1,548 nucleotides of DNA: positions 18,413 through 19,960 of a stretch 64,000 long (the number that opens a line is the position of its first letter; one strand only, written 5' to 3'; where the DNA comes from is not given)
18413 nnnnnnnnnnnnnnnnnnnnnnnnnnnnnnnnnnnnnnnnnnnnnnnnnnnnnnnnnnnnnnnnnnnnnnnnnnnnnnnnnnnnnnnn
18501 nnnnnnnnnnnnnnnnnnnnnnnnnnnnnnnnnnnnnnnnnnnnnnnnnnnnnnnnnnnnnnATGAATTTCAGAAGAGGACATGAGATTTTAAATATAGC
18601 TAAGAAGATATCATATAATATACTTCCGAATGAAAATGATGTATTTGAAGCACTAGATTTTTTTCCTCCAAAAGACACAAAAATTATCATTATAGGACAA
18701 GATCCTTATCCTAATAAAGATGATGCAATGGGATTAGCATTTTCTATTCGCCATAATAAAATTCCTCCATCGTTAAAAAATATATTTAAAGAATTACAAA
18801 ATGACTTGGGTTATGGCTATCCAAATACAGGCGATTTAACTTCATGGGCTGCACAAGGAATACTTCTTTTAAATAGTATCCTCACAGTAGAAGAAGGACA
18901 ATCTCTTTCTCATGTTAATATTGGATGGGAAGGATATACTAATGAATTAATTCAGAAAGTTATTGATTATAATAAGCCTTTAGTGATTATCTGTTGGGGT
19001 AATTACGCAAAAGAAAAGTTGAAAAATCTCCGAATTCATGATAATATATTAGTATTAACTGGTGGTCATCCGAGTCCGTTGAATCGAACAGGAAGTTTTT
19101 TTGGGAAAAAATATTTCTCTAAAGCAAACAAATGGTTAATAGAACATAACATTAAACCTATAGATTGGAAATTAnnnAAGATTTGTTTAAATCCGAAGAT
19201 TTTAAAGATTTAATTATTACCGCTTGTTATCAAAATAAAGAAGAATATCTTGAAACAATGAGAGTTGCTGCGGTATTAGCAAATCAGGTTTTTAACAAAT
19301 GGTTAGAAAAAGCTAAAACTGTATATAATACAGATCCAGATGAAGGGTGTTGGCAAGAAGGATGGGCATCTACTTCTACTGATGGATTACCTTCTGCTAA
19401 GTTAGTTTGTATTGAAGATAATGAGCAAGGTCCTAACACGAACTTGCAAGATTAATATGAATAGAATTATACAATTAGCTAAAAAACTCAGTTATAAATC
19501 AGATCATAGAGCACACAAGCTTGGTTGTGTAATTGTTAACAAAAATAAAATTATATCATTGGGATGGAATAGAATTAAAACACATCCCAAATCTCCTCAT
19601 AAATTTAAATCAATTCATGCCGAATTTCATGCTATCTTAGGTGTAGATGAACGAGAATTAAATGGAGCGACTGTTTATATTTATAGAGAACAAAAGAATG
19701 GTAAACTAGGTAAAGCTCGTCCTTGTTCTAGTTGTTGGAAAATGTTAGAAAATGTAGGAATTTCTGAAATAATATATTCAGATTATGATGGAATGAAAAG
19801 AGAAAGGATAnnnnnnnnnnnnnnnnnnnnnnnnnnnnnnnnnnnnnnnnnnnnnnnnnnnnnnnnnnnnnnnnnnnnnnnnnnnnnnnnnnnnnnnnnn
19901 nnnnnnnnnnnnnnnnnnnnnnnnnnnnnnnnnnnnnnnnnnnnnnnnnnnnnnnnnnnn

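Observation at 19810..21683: RNA-repair-like pair: a Pol-beta-type nucleotidyltransferase next to an Rnl2-family ligase with an N-terminal tRNA-binding domain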

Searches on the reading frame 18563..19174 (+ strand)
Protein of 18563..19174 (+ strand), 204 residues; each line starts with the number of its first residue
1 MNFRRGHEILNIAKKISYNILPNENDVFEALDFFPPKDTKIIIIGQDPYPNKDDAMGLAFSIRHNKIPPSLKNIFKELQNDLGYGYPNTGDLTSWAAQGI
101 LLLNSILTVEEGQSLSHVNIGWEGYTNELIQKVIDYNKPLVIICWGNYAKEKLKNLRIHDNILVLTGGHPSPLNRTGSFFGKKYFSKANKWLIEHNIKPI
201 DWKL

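Call 3: search_protein_families(library=pfam, proteins=[window:18563-19174:+], max_evalue=0.01)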
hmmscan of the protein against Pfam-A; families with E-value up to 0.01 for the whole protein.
window:18563-19174:+ (204 aa): 1 family
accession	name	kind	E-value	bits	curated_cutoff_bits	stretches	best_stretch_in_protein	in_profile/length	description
PF03167.25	UDG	-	2.8e-18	66.8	24.3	1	32-192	2-140/141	Uracil DNA glycosylase superfamily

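Call 4: search_protein_families(library=phrogs, proteins=[window:18563-19174:+], max_evalue=0.001)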
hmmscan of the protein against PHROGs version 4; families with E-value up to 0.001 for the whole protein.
window:18563-19174:+ (204 aa): 1 family
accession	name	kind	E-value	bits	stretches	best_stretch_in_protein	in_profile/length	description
phrog_12143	-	unknown function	7.7e-45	154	1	17-202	37-227/227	-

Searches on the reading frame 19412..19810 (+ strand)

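Call 3: search_protein_families(library=pfam, proteins=[window:19412-19810:+], max_evalue=0.01)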
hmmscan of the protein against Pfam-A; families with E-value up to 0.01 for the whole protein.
window:19412-19810:+ (133 aa): 2 families
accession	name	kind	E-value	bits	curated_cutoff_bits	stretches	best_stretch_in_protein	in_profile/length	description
PF00383.29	dCMP_cyt_deam_1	-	3.3e-15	56.3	25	1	17-122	5-100/102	Cytidine and deoxycytidylate deaminase zinc-binding region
PF14437.12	MafB19-deam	-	1.9e-06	28.2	27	1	22-123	10-100/142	MafB19-like deaminase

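Call 4: search_protein_families(library=phrogs, proteins=[window:19412-19810:+], max_evalue=0.001)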
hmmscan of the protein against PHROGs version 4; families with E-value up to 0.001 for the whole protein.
window:19412-19810:+ (133 aa): 5 families
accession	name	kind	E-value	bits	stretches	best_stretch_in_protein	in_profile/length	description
phrog_174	-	DNA, RNA and nucleotide metabolism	4.7e-20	73.5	1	16-126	117-227/384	dCMP deaminase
phrog_18355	-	DNA, RNA and nucleotide metabolism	7.6e-14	52.5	1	67-125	2-50/52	deoxycytidinylate deaminase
phrog_2369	-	DNA, RNA and nucleotide metabolism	3.4e-10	41.3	1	67-124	78-125/195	dCMP deaminase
phrog_20806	-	DNA, RNA and nucleotide metabolism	1.1e-07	33.1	1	61-126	10-65/97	deoxycytidinylate deaminase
phrog_8118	-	unknown function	0.0001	22.1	0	14-69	351-406/577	-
